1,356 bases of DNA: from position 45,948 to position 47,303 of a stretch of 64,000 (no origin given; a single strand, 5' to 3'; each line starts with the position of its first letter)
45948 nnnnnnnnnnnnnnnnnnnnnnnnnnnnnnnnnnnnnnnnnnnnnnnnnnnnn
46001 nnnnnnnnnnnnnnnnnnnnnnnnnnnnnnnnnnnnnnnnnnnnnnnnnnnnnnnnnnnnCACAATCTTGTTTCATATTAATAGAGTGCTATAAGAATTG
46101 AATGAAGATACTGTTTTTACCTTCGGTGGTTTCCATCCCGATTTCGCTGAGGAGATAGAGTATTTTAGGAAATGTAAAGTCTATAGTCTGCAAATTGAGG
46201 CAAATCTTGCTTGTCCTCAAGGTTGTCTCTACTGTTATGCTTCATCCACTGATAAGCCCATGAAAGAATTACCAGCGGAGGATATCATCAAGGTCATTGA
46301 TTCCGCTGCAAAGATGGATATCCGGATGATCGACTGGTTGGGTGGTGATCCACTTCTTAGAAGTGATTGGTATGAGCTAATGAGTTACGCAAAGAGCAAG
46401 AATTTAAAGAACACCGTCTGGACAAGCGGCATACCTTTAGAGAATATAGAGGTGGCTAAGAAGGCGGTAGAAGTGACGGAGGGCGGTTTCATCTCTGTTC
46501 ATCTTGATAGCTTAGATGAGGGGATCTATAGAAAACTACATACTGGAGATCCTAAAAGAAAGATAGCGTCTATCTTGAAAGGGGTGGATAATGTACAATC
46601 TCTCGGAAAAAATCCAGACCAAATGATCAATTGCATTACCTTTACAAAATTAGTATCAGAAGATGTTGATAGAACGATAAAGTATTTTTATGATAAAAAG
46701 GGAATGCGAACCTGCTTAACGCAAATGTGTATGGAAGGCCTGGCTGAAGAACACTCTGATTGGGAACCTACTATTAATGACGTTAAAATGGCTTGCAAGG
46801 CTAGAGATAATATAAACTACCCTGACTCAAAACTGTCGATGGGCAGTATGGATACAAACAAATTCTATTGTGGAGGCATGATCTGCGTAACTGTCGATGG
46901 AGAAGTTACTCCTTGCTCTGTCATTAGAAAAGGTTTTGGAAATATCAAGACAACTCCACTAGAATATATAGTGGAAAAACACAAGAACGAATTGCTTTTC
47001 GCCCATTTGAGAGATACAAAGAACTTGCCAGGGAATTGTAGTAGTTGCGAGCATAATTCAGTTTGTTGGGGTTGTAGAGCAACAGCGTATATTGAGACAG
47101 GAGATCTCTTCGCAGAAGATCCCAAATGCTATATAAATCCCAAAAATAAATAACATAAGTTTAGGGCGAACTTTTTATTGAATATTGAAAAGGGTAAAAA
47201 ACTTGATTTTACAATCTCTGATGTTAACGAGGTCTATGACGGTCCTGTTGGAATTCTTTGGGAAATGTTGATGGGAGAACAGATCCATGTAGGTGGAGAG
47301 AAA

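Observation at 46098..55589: Membrane-enzyme island: SPASM radical SAM + methyltransferase + two GT-C-like proteins + ferritin-like-membrane fusion + B12-radical SAM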

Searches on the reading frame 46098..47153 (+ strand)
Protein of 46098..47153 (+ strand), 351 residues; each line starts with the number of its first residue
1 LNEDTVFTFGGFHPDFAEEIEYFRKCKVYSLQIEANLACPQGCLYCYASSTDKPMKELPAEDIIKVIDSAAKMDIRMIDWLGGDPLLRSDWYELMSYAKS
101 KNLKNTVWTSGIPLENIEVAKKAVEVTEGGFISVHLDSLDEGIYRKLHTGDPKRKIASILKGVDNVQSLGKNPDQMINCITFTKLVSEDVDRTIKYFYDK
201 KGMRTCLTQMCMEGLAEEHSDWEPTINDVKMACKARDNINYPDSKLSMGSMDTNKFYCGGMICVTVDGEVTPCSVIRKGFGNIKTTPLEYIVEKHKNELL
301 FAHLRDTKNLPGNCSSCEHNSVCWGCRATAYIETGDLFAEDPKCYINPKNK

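Call 3: search_protein_families(library=pfam, proteins=[window:46098-47153:+], max_evalue=0.01)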
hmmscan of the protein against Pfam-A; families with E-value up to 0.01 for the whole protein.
window:46098-47153:+ (351 aa): 3 families
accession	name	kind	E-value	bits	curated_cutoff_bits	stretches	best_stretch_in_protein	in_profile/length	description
PF04055.27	Radical_SAM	-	4.2e-18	66.5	29.5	1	38-196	6-165/166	Radical SAM superfamily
PF13186.11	SPASM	-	9e-07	29.5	21.5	1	261-318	7-67/67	Iron-sulfur cluster-binding domain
PF13353.11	Fer4_12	-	3.3e-06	27.9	22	1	39-120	15-100/137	4Fe-4S single cluster domain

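Call 4: search_protein_families(library=ncbifam, proteins=[window:46098-47153:+], max_evalue=0.01)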
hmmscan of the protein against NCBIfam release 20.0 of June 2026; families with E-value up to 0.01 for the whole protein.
window:46098-47153:+ (351 aa): 49 families (the best 25 are shown)
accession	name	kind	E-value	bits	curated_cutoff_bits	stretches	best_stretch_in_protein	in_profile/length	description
TIGR04053.2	TIGR04053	equivalog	1.3e-31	110.1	395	2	231-348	254-366/366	TIGR04053 family radical SAM/SPASM domain-containing protein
TIGR04545.1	rSAM_ahbD_hemeb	equivalog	1.9e-30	106.5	500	2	247-348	241-339/339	heme b synthase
TIGR04055.1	rSAM_NirJ2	equivalog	2.3e-29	103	500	2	38-170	9-137/326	putative heme d1 biosynthesis radical SAM protein NirJ2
TIGR04054.1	rSAM_NirJ1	equivalog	1.4e-26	93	650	2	37-214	44-214/387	putative heme d1 biosynthesis radical SAM protein NirJ1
TIGR04546.1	rSAM_ahbC_deAc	equivalog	6.1e-26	91.1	650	2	255-347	292-386/390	12,18-didecarboxysiroheme deacetylase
TIGR04051.1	rSAM_NirJ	equivalog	1.4e-24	86.8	515.45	2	268-347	268-349/354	heme d1 biosynthesis radical SAM protein NirJ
TIGR04347.1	pseudo_SAM_Halo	equivalog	1.5e-23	83.7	525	2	268-349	305-388/390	TIGR04347 family pseudo-SAM/SPASM protein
TIGR02109.1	PQQ_syn_pqqE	equivalog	2.3e-20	72.8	381.35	2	31-120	9-99/358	pyrroloquinoline quinone biosynthesis protein PqqE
NF001199.0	PRK00164.2-1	equivalog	4e-20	72.2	231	1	27-205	10-183/308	GTP 3',8-cyclase MoaA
TIGR02668.1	moaA_archaeal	equivalog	5.7e-19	68.2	325.25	1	27-233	8-210/303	GTP 3',8-cyclase MoaA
TIGR03962.1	mycofact_rSAM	equivalog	1.5e-18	67.1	265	1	31-347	14-334/339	mycofactocin radical SAM maturase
TIGR04303.1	GeoRSP_rSAM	equivalog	2e-17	63.8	400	1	35-345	11-325/325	GeoRSP system radical SAM/SPASM protein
NF045574.1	sacti_mat_StsB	exception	9.3e-17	61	625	1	35-337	106-406/466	StsB family radical SAM/SPASM domain sactipeptide maturase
TIGR03913.1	rad_SAM_trio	equivalog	1.4e-16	59.9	591.75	2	32-139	22-127/477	GDL motif peptide-associated radical SAM/SPASM maturase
NF050035.1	rSAM_WgK_link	exception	9.7e-15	54.4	650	2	36-215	16-189/367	radical SAM/SPASM peptide maturase WgkB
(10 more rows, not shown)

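Call 5: list_cluster_members(proteins=[window:46098-47153:+, window:47178-47984:+, window:48018-48668:+, window:48742-50154:+, window:50240-50830:+, window:50845-52044:-, window:52099-53367:-, window:53383-54744:-, window:54741-55589:-])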
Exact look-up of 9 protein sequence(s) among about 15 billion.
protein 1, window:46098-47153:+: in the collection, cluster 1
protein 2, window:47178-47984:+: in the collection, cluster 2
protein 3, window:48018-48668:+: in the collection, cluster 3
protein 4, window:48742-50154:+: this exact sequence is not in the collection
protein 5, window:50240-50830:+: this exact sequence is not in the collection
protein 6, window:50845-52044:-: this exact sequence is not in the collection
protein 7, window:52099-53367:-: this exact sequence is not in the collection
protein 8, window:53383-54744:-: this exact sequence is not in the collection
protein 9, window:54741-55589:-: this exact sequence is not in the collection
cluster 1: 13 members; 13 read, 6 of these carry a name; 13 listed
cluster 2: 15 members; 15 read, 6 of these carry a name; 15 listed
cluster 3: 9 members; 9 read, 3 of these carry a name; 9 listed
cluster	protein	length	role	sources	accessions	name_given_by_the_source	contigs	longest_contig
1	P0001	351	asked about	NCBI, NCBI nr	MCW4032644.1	MAG: radical SAM protein [Candidatus Bathyarchaeota archaeon] | radical SAM protein [Candidatus Bathyarchaeota archaeon]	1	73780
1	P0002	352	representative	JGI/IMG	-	-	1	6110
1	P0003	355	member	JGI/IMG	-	radical SAM protein with 4Fe4S-binding SPASM domain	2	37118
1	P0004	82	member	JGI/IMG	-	radical SAM protein with 4Fe4S-binding SPASM domain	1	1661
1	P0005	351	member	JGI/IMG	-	radical SAM protein with 4Fe4S-binding SPASM domain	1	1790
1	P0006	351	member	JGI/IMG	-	radical SAM protein with 4Fe4S-binding SPASM domain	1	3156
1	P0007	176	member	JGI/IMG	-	radical SAM protein with 4Fe4S-binding SPASM domain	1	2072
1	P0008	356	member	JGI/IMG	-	-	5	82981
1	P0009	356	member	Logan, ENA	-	-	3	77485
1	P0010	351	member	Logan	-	-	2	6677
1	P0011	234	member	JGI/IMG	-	-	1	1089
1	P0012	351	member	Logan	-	-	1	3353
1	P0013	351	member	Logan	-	-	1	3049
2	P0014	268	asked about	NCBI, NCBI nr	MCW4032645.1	MAG: methyltransferase domain-containing protein [Candidatus Bathyarchaeota archaeon] | methyltransferase domain-containing protein [Candidatus Bathyarchaeota archaeon]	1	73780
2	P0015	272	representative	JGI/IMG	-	-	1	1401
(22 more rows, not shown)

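Call 22: search_solved_structures(query=window:46098-47153:+, max_evalue=0.001)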
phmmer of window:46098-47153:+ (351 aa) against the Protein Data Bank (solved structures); distinct sequences matched with E-value up to 0.001: 5.
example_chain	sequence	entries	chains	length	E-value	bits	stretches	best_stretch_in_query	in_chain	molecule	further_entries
6c8v_A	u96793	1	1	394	1.1e-08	37.7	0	263-349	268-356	Coenzyme PQQ synthesis protein E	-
7tol_A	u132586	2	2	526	1.9e-05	27.1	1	32-148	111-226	glycerol dibiphytanyl glycerol tetraether - macrocyclic archaeol synthase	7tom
6efn_A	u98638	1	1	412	0.00011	24.5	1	33-282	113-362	Sporulation killing factor maturation protein SkfB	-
1tv7_A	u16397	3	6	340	0.00039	22.7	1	54-200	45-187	Molybdenum cofactor biosynthesis protein A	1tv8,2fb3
2fb2_A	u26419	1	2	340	0.00044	22.5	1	54-200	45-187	Molybdenum cofactor biosynthesis protein A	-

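Call 80: find_homologous_proteins(query=window:46098-47153:+, max_evalue=1e-30)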
Query window:46098-47153:+ (351 aa): 535 proteins with E <= 1e-30 among 1865 candidates; the best 120 are listed.
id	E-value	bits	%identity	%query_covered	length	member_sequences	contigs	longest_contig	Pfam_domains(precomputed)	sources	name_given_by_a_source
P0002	6.5e-229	777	93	100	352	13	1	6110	PF13186.12,PF04055.28,PF13353.12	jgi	-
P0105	4.5e-184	630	75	98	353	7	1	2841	PF13186.12,PF04055.28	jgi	jgi:radical SAM protein with 4Fe4S-binding SPASM domain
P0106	1.8e-179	614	72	100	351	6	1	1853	PF13186.12,PF04055.28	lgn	-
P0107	7.8e-179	612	73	100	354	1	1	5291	PF13186.12,PF04055.28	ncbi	-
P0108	1.7e-178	611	71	100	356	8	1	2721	PF13186.12,PF04055.28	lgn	-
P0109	1.6e-177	608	73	97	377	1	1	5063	PF13186.12,PF04055.28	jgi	jgi:radical SAM protein with 4Fe4S-binding SPASM domain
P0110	1.5e-176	605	70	99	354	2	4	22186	PF13186.12,PF04055.28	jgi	jgi:radical SAM protein with 4Fe4S-binding SPASM domain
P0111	4.5e-176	603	70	100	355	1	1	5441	PF13186.12,PF04055.28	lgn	-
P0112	1.7e-175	601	69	99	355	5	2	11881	PF04055.28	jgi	jgi:radical SAM protein with 4Fe4S-binding SPASM domain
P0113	1.8e-174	598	70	99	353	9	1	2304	PF13186.12,PF04055.28,PF13353.12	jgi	-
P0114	1.0e-173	595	70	99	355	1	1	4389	PF13186.12,PF04055.28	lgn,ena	-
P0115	1.2e-173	595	70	99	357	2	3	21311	PF04055.28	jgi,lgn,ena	-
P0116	5.4e-173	593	70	98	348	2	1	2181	PF04055.28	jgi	-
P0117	1.6e-172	591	70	99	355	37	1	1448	PF04055.28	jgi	-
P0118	3.5e-172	590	69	100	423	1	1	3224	PF13186.12,PF04055.28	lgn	-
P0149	8.7e-166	569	66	100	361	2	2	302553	PF13186.12,PF04055.28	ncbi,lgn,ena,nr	ncbi:MAG: radical SAM protein [Candidatus Methanoperedens sp.]|nr:radical SAM protein [Candidatus Me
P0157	3.5e-164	564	65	100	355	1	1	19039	PF04055.28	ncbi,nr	ncbi:MAG: radical SAM protein [ANME-2 cluster archaeon]|nr:radical SAM protein [ANME-2 cluster archa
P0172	1.3e-161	556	65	98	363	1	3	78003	PF04055.28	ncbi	-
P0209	5.2e-155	534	64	100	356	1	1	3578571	PF13186.12,PF04055.28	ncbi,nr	ncbi:MAG: radical SAM protein [Thermoplasmata archaeon]|nr:MAG: radical SAM protein [Thermoplasmata 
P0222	4.3e-153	528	63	98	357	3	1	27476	PF13186.12,PF04055.28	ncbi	ncbi:MAG: radical SAM protein [Dehalococcoidia bacterium]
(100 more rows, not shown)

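Call 81: find_encoding_contigs(protein=P0149, flank=8000, max_places=1)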
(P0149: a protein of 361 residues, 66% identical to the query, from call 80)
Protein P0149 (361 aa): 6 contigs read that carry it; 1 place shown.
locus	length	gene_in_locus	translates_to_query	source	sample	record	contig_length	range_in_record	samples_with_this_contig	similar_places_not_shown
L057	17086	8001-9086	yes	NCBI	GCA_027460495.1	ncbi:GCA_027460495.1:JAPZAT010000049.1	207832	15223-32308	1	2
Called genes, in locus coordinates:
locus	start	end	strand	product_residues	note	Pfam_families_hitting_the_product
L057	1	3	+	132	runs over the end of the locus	PF05168:HEPN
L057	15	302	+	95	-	-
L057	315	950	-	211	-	PF03167:UDG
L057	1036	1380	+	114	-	PF11969:DcpS_C, PF01230:HIT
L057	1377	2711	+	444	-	PF01656:CbiA, PF13500:AAA_26, PF07685:GATase_3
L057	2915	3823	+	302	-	PF02445:NadA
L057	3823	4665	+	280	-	PF01040:UbiA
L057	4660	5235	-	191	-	PF00475:IGPD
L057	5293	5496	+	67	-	-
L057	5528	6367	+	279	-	PF19319:DUF5919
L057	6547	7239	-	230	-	PF00535:Glycos_transf_2, PF10111:Glyco_tranf_2_2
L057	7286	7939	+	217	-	-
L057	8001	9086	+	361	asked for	PF04055:Radical_SAM, PF13186:SPASM (faint)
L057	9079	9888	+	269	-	PF01209:Ubie_methyltran, PF02353:CMAS (faint), PF13489:Methyltransf_23, PF13847:Methyltransf_31, PF08241:Methyltransf_11, PF08242:Methyltransf_12, PF13649:Methyltransf_25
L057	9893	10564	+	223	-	PF01983:CofC (weak), PF09837:DUF2064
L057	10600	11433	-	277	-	PF01135:PCMT, PF05175:MTS, PF13489:Methyltransf_23, PF01209:Ubie_methyltran, PF06325:PrmA, PF13847:Methyltransf_31, PF08241:Methyltransf_11, PF08242:Methyltransf_12, +6 more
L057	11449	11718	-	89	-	PF04014:MazE_antitoxin (weak)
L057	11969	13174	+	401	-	PF00753:Lactamase_B (faint), PF12706:Lactamase_B_2 (weak), PF10996:Beta-Casp, PF07521:RMMBL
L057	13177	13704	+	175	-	PF01994:Trm56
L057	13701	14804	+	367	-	PF02655:ATP-grasp_3, PF02786:CPSase_L_D2 (faint), PF08443:RimK (weak), PF15632:ATPgrasp_Ter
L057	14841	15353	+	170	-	PF02002:TFIIE_alpha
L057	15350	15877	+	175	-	PF01966:HD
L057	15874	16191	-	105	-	PF10826:DUF2551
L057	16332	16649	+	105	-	PF01521:Fe-S_biosyn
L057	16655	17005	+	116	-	PF01849:NAC, PF19026:UBA_HYPK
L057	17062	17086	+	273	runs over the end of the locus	PF03446:NAD_binding_2 (faint), PF03807:F420_oxidored, PF14748:P5CR_dimer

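Call 82: find_encoding_contigs(protein=P0209, flank=8000, max_places=1)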
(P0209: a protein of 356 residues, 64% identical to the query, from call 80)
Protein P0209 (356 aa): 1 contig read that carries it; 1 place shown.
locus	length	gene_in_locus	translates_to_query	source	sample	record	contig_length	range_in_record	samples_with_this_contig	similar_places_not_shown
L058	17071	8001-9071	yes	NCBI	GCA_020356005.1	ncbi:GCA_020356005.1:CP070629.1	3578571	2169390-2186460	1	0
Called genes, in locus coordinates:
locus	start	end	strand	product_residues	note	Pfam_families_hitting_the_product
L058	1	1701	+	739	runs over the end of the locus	PF10633:NPCBM_assoc (faint), PF07705:CARDB (weak)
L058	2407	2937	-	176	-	-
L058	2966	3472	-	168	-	-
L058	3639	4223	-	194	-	PF12675:DUF3795 (faint)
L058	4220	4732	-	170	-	-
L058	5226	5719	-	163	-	-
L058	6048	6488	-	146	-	PF10517:DM13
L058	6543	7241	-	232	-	PF00535:Glycos_transf_2, PF10111:Glyco_tranf_2_2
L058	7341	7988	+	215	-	-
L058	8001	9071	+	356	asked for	PF04055:Radical_SAM, PF13186:SPASM (weak)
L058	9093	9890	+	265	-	PF01209:Ubie_methyltran, PF02353:CMAS, PF13489:Methyltransf_23, PF13847:Methyltransf_31, PF08241:Methyltransf_11, PF08242:Methyltransf_12, PF13649:Methyltransf_25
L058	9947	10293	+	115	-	PF09837:DUF2064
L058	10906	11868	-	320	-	PF01073:3Beta_HSD, PF01370:Epimerase, PF02719:Polysacc_synt_2, PF04321:RmlD_sub_bind, PF05368:NmrA, PF07993:NAD_binding_4, PF13460:NAD_binding_10, PF16363:GDP_Man_Dehyd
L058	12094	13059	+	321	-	PF00535:Glycos_transf_2, PF10111:Glyco_tranf_2_2 (weak)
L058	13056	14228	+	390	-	PF13439:Glyco_transf_4, PF13579:Glyco_trans_4_4 (weak), PF00534:Glycos_transf_1, PF13692:Glyco_trans_1_4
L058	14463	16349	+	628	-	PF13522:GATase_6, PF13537:GATase_7, PF00733:Asn_synthase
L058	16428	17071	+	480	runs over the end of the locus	PF02310:B12-binding, PF04055:Radical_SAM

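Call 83: find_encoding_contigs(protein=P0222, flank=8000, max_places=1)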
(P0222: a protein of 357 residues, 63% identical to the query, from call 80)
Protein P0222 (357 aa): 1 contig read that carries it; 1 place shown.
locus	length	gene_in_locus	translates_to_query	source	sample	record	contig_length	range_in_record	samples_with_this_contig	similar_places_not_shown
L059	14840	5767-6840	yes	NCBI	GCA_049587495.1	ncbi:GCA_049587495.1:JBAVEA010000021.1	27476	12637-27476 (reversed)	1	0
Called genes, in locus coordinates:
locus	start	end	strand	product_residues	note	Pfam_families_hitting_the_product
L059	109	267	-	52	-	-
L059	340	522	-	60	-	-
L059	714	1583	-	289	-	-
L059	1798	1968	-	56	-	PF18919:DUF5670 (weak)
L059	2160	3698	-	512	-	PF00989:PAS (weak), PF13188:PAS_8, PF13426:PAS_9, PF00989:PAS, PF08448:PAS_4, PF13426:PAS_9, PF00512:HisKA, PF02518:HATPase_c, +2 more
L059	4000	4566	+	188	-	PF00072:Response_reg, PF00486:Trans_reg_C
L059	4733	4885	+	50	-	PF11295:DUF3096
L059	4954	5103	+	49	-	-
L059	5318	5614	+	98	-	-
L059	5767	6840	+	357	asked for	PF04055:Radical_SAM, PF13186:SPASM (weak)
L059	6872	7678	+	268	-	PF01209:Ubie_methyltran, PF02353:CMAS, PF13489:Methyltransf_23, PF13649:Methyltransf_25, PF13847:Methyltransf_31, PF08241:Methyltransf_11, PF08242:Methyltransf_12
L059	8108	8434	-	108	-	-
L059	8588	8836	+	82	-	-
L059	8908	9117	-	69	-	PF03459:TOBE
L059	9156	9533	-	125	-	-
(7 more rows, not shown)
